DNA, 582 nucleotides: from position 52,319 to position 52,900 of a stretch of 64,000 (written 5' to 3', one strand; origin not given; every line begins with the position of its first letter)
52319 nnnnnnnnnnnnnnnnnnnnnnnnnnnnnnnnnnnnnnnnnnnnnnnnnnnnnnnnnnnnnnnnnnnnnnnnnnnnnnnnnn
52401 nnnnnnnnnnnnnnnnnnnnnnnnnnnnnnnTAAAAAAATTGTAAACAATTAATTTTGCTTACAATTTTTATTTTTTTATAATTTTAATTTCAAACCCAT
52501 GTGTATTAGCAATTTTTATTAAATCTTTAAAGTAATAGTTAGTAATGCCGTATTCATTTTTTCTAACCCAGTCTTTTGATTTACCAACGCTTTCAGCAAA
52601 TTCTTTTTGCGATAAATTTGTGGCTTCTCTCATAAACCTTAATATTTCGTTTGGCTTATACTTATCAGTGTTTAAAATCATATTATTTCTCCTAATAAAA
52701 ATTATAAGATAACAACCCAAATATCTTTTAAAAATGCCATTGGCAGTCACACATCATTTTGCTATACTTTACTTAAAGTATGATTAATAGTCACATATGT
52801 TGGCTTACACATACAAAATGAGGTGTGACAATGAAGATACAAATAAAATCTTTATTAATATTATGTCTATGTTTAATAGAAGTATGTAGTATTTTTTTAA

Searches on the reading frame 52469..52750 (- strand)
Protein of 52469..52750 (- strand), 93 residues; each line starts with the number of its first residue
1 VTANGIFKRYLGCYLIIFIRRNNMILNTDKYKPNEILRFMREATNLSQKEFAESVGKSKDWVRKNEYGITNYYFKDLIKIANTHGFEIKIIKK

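Call 59: search_protein_families(library=pfam, proteins=[window:52469-52750:-], max_evalue=0.01)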
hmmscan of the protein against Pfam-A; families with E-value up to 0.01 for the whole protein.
window:52469-52750:- (93 aa): 3 families
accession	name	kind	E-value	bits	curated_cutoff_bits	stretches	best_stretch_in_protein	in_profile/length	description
PF13560.12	HTH_31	-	0.00028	21.6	27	1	37-70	6-39/64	Helix-turn-helix domain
PF12844.13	HTH_19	-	0.00064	20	30.2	1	35-85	2-52/64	Helix-turn-helix domain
PF01381.28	HTH_3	-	0.00068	20.1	23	1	37-85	1-49/55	Helix-turn-helix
